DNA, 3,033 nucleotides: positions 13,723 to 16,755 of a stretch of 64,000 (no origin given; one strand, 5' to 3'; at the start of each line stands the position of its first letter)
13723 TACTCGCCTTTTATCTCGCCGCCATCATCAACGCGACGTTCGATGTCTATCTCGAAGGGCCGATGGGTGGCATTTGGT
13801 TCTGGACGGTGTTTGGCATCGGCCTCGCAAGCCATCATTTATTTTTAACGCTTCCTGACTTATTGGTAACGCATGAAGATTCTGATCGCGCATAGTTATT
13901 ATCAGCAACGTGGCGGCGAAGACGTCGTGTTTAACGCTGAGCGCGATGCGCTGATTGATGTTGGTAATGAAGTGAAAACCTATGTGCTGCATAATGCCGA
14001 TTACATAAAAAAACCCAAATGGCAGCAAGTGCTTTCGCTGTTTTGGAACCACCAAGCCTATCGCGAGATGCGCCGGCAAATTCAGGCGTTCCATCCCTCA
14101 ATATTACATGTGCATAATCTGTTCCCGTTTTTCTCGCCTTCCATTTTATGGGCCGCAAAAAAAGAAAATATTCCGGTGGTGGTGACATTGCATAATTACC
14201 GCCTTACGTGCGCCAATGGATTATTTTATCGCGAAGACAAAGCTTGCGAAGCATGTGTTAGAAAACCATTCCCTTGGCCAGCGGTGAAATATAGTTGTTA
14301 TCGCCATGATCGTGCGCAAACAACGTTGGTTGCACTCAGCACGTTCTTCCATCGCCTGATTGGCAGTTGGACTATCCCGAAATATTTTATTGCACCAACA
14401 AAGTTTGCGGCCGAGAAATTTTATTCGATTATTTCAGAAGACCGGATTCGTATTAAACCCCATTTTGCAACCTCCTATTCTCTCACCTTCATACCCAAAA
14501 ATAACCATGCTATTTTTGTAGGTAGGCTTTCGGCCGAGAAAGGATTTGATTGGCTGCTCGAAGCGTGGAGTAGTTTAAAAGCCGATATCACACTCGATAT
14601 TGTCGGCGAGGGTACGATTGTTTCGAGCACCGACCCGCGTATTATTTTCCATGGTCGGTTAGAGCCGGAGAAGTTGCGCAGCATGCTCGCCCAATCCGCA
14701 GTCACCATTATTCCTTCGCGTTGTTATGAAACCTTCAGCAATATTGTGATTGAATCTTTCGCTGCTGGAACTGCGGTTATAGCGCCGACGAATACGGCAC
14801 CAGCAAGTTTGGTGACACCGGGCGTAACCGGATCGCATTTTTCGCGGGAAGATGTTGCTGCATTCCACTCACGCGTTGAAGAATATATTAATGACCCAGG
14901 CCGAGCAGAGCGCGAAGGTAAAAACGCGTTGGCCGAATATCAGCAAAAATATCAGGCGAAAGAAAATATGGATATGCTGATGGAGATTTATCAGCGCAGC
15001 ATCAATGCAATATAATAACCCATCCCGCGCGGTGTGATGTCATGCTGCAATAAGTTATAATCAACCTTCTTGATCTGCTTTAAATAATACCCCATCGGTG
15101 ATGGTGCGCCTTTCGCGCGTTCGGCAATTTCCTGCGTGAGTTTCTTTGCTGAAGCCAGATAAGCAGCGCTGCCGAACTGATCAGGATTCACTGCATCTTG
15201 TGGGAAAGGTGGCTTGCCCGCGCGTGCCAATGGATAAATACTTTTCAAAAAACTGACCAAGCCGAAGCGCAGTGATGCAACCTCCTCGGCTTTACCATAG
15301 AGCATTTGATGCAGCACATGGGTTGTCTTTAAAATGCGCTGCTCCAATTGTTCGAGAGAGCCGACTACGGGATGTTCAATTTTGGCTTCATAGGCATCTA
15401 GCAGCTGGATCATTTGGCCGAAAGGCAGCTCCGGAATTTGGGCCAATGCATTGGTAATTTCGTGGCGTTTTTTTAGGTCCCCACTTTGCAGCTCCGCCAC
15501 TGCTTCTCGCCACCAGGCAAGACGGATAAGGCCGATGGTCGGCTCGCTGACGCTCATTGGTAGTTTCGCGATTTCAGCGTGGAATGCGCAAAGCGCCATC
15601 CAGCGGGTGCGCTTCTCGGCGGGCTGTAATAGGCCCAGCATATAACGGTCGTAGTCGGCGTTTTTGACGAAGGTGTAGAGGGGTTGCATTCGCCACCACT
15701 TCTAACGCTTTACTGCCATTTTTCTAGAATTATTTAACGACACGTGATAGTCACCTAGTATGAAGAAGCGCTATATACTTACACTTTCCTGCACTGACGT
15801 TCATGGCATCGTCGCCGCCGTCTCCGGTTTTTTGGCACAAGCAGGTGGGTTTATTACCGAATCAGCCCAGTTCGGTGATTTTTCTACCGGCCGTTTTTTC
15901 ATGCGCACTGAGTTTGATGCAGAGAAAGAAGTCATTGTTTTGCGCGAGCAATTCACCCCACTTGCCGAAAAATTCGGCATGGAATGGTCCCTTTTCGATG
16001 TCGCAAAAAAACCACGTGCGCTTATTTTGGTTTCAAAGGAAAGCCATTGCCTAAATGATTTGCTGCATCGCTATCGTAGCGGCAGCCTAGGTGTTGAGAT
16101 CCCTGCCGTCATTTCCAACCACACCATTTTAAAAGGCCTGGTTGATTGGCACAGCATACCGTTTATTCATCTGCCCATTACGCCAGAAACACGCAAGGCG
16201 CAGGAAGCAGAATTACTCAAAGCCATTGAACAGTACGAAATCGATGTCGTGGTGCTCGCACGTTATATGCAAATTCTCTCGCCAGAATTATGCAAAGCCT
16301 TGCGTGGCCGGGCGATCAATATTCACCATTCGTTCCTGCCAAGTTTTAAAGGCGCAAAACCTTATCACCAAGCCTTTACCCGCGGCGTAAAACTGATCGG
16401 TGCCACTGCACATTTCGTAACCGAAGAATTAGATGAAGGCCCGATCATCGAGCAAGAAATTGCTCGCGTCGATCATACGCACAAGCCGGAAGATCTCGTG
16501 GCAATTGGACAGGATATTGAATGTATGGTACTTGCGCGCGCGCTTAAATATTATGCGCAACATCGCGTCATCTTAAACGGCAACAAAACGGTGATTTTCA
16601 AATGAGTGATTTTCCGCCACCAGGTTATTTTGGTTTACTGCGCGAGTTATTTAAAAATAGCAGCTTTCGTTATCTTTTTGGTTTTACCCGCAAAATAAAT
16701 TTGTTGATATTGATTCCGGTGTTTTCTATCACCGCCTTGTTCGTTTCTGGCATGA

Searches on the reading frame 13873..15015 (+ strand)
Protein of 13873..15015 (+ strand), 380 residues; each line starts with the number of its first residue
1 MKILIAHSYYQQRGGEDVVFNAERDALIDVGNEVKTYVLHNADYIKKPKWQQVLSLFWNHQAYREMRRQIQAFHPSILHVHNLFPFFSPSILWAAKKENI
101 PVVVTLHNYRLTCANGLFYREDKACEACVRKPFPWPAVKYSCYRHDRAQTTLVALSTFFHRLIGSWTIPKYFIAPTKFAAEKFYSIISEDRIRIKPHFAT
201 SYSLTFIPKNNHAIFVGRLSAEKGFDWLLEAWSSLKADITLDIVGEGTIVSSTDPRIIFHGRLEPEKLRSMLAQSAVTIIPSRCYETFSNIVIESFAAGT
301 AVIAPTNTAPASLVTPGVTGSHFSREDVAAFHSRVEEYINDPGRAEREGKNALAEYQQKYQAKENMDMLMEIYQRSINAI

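Call 76: search_protein_families(library=pfam, proteins=[window:13873-15015:+], max_evalue=0.0001)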
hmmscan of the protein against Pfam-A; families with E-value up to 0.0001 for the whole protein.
window:13873-15015:+ (380 aa): 5 families
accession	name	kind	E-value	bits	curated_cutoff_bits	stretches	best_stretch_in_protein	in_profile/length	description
PF13692.12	Glyco_trans_1_4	-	1.8e-23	83.8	27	1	212-341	3-142/142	Glycosyl transferases group 1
PF00534.26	Glycos_transf_1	-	4.3e-22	78.9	26.4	1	208-352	13-169/172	Glycosyl transferases group 1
PF13439.12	Glyco_transf_4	-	3e-08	34.3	28.5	1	55-118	53-109/170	Glycosyltransferase Family 4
PF13579.12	Glyco_trans_4_4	-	2.8e-07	31.4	29.7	1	56-132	53-116/158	Glycosyl transferase 4-like domain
PF13524.12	Glyco_trans_1_2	-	5.2e-07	30.1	25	1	227-370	4-143/144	Glycosyl transferase-like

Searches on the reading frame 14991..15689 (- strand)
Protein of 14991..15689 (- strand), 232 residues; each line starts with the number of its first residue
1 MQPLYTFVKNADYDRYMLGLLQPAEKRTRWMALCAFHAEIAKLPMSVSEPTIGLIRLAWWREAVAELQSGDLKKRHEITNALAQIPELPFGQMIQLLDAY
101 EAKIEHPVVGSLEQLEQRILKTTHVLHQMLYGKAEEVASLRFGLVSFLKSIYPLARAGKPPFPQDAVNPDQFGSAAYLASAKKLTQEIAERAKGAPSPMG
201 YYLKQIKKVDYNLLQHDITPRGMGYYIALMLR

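Call 76: search_protein_families(library=pfam, proteins=[window:14991-15689:-], max_evalue=0.0001)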
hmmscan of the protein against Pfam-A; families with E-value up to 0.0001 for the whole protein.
window:14991-15689:- (232 aa): 1 family
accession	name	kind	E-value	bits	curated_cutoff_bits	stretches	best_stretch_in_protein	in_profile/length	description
PF00494.24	SQS_PSY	-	1.4e-14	54.9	26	1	8-193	1-209/263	Squalene/phytoene synthase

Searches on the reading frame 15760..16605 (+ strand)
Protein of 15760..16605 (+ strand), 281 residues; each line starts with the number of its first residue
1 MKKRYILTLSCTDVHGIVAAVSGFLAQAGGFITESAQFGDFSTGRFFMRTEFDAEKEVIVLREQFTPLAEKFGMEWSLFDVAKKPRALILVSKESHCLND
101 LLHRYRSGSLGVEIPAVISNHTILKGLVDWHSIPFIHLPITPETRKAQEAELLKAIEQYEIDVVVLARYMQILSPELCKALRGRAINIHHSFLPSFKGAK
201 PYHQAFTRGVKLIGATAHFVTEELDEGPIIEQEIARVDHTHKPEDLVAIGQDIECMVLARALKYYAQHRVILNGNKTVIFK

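Call 76: search_protein_families(library=pfam, proteins=[window:15760-16605:+], max_evalue=0.0001)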
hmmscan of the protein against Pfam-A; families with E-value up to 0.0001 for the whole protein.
window:15760-16605:+ (281 aa): 1 family
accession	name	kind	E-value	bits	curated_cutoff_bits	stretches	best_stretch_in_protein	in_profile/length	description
PF00551.24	Formyl_trans_N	-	2.1e-41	142.1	26.1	1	86-262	2-181/181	Formyl transferase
